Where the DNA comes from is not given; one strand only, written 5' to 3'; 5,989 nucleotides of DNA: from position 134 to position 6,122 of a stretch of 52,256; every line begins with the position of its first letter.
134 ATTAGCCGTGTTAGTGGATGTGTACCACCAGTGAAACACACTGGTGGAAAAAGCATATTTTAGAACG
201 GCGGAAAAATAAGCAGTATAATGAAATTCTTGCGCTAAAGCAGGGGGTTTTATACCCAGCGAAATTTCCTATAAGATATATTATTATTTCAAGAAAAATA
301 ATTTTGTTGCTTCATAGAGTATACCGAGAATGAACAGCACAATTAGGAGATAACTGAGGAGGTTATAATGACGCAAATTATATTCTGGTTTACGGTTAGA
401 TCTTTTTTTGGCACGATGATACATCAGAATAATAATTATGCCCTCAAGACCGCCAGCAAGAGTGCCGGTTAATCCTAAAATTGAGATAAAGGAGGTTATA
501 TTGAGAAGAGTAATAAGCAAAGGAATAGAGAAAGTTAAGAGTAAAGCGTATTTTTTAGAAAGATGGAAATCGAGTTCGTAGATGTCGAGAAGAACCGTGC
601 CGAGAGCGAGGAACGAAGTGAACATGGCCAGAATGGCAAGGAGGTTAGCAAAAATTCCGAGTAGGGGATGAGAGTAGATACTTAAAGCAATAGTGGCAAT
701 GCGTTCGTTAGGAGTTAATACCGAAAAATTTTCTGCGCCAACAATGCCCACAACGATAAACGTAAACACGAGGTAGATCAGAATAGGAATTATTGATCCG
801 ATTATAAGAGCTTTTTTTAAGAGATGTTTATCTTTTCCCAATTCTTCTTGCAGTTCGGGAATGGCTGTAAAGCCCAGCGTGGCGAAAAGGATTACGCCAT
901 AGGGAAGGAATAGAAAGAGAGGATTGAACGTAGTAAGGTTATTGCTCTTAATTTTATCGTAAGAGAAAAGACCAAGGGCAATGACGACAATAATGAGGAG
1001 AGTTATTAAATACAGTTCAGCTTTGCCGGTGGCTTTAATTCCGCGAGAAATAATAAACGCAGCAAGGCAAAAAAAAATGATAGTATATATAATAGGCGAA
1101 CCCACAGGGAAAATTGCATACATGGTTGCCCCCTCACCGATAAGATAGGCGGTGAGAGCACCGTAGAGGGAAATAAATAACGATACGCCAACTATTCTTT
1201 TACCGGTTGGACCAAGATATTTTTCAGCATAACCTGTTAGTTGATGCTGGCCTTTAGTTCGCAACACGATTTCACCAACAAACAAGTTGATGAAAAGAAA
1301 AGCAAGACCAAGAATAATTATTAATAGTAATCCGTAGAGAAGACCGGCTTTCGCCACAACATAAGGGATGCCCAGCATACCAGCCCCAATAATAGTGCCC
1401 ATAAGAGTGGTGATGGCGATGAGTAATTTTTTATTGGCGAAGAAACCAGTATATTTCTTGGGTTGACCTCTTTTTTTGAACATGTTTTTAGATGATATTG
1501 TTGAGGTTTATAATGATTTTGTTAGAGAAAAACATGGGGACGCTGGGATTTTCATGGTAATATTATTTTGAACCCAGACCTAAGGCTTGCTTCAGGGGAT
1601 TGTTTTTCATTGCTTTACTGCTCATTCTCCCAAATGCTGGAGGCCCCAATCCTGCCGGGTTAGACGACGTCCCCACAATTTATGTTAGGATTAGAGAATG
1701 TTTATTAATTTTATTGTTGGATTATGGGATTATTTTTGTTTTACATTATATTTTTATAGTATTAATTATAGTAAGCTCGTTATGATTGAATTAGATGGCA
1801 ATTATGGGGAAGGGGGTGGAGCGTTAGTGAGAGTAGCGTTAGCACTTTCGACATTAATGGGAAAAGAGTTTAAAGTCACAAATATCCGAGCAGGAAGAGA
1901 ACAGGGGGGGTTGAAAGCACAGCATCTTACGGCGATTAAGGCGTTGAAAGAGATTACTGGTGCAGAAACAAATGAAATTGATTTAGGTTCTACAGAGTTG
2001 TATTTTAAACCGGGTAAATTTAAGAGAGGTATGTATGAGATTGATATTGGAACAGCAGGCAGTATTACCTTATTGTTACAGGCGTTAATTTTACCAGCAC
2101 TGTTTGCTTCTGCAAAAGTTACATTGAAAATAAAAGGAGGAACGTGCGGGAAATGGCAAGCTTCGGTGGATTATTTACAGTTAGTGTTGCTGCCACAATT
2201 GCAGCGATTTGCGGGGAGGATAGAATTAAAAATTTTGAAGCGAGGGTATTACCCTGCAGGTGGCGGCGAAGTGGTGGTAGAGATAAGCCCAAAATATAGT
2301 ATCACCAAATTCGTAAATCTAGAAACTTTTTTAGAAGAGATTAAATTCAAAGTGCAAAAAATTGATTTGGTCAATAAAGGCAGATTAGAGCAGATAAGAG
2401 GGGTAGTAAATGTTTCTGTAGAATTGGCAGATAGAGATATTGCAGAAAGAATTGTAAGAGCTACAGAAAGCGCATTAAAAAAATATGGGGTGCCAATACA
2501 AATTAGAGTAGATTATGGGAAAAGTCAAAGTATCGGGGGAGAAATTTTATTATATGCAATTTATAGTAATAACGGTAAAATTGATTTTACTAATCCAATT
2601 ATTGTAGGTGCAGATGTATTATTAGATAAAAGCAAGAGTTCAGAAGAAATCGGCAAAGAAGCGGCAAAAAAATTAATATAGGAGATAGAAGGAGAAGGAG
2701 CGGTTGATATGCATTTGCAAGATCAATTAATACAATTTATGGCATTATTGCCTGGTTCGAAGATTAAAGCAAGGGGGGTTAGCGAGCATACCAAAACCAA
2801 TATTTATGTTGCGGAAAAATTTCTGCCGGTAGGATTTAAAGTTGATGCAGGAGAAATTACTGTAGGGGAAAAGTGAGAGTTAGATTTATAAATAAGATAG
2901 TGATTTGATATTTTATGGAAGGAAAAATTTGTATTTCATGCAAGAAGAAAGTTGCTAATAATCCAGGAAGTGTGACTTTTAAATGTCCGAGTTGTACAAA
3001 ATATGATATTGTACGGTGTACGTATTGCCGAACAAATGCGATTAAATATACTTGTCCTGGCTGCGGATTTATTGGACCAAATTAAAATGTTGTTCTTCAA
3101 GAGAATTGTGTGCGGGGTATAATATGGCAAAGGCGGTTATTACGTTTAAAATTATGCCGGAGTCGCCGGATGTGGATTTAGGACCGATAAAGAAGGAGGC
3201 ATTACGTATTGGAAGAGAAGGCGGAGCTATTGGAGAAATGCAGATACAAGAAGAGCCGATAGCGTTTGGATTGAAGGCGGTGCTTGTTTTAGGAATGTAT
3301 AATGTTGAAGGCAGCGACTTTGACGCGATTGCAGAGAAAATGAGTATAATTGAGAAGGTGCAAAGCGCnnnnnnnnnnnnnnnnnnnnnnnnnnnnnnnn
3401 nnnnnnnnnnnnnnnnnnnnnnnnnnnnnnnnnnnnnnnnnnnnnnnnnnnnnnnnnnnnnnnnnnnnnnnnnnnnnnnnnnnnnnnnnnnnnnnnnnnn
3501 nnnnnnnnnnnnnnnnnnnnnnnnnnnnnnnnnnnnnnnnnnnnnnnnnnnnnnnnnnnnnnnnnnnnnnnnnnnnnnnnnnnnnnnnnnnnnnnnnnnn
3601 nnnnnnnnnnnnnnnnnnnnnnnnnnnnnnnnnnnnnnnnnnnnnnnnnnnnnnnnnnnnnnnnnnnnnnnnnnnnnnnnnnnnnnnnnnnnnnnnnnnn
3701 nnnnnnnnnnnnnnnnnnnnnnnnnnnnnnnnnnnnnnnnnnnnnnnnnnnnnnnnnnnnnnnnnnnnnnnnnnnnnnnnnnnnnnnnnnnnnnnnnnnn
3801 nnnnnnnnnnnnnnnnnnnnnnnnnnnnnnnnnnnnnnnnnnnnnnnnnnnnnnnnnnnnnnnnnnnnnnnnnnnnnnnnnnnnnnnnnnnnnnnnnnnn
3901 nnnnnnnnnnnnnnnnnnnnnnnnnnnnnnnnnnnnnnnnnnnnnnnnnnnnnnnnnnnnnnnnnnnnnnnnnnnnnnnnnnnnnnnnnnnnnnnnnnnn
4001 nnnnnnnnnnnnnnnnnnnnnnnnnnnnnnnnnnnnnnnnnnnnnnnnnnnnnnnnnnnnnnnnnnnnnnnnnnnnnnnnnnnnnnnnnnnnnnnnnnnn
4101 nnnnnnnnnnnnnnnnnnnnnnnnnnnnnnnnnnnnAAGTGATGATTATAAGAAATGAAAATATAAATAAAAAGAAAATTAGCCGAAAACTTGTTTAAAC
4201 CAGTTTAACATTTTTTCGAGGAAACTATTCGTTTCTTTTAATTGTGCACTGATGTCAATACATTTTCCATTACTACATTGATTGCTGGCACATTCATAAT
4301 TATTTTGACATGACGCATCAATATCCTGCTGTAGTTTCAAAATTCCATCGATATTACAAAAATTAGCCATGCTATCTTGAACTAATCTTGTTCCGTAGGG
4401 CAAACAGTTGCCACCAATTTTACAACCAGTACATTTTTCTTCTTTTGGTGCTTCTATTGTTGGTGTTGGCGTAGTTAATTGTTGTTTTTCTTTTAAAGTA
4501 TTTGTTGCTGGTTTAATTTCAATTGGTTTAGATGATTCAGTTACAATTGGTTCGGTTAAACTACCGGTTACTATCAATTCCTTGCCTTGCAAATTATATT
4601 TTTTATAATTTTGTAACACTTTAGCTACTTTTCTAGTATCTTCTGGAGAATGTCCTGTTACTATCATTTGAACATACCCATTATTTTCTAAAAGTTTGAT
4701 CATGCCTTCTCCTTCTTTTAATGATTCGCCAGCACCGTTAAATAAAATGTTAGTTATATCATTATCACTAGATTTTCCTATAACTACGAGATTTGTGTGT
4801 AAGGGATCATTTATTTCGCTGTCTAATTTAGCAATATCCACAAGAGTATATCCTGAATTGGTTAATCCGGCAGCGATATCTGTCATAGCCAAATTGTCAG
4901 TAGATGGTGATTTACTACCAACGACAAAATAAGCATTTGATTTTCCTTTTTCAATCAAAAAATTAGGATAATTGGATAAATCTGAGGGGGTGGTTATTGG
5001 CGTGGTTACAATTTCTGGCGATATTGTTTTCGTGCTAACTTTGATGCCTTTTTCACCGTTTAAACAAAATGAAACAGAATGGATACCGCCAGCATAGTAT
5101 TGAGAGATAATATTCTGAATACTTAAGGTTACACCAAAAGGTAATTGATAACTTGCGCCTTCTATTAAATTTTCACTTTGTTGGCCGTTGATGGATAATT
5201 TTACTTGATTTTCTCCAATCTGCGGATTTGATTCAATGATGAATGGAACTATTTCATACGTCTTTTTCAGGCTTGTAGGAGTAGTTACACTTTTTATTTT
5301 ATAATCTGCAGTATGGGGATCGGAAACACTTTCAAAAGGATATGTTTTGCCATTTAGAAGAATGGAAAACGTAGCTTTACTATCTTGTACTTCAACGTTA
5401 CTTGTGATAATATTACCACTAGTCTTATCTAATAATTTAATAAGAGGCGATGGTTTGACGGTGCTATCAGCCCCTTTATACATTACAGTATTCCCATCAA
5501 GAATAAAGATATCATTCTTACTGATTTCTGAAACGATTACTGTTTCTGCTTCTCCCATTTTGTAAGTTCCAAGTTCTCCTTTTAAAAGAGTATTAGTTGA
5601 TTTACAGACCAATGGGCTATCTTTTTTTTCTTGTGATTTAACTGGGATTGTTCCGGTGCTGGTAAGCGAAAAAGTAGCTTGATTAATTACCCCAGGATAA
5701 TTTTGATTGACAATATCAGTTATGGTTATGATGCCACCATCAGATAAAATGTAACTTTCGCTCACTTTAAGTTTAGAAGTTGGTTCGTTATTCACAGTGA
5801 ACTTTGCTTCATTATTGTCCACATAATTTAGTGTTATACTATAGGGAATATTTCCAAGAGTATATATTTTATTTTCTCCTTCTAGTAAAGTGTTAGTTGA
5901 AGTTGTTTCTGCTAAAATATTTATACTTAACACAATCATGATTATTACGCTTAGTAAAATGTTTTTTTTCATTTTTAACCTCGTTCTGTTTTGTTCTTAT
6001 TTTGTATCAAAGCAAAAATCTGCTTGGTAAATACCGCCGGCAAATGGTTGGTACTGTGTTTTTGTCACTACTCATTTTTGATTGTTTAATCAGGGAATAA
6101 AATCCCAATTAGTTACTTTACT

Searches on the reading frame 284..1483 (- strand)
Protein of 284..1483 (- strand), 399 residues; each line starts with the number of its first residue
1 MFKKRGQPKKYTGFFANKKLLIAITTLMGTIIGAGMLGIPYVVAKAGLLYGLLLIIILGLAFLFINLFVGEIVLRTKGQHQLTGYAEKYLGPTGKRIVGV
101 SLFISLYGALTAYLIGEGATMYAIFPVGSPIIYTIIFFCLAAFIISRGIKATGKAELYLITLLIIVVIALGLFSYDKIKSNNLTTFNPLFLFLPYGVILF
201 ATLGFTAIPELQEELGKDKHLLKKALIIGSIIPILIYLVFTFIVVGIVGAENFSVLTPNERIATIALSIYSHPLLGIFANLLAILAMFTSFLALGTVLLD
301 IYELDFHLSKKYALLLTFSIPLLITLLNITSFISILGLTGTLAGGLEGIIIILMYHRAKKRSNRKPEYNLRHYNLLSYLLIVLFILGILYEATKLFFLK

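Call 51: search_protein_families(library=pfam, proteins=[window:284-1483:-], max_evalue=0.001)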
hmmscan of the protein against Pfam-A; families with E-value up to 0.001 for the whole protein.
window:284-1483:- (399 aa): 3 families
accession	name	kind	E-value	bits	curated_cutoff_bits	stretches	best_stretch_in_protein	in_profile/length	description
PF03222.19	Trp_Tyr_perm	-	8.8e-40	137.4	22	1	18-389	3-391/393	Tryptophan/tyrosine permease family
PF01490.24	Aa_trans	-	7.7e-13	48.3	25.6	1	21-392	6-405/410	Transmembrane amino acid transporter protein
PF13520.12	AA_permease_2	-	1.1e-10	41.4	27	1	27-293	10-290/427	Amino acid permease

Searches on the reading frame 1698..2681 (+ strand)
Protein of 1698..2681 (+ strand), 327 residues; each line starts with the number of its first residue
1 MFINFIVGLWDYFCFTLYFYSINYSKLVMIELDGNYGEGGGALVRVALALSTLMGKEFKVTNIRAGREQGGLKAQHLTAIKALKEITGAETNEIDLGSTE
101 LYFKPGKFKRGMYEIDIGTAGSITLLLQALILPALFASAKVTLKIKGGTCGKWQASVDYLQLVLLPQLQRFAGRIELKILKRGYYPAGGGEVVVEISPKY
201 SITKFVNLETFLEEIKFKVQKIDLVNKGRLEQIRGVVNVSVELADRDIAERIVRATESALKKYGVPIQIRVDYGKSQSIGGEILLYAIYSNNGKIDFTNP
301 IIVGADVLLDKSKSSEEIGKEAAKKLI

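Call 51: search_protein_families(library=pfam, proteins=[window:1698-2681:+], max_evalue=0.001)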
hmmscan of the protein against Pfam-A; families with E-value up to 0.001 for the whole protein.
window:1698-2681:+ (327 aa): 2 families
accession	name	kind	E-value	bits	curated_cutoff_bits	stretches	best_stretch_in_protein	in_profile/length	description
PF01137.26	RTC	-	3.1e-62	210.1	27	1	36-204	1-169/221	RNA 3'-terminal phosphate cyclase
PF05189.18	RTC_insert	-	8.3e-11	42.7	23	1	226-327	2-98/102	RNA 3'-terminal phosphate cyclase (RTC), insert domain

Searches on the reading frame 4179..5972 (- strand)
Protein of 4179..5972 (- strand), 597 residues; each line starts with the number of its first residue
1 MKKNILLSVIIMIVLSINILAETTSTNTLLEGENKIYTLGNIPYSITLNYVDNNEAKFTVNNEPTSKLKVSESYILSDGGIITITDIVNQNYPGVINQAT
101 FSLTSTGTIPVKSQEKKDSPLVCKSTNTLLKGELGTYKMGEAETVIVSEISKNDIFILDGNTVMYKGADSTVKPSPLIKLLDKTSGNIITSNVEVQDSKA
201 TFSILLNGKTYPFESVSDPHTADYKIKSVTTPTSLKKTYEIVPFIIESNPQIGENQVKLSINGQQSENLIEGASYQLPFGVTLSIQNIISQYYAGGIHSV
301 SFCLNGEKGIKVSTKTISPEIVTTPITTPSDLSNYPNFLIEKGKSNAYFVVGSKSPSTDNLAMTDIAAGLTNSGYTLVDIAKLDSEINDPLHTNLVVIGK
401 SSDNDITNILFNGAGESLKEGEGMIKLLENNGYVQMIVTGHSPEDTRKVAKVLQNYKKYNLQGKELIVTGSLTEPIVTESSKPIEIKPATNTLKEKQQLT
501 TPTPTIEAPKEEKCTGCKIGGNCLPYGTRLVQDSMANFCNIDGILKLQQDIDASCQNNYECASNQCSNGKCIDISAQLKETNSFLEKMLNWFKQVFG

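Call 51: search_protein_families(library=pfam, proteins=[window:4179-5972:-], max_evalue=0.001)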
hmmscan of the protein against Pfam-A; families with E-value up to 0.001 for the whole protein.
window:4179-5972:- (597 aa): 1 family
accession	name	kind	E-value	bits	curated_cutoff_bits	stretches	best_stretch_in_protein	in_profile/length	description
PF05124.17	S_layer_C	-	1.1e-08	35.4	23.9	0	380-455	96-175/177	S-layer like family, outer domain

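Call 78: search_protein_families(library=ncbifam, proteins=[window:4179-5972:-], max_evalue=0.001)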
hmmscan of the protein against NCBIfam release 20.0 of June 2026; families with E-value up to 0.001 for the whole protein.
window:4179-5972:- (597 aa): 1 family
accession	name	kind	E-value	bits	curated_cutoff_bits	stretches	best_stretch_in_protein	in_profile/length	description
TIGR01564.1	S_layer_MJ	subfamily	0.00012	20.9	25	0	329-370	27-66/571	S-layer protein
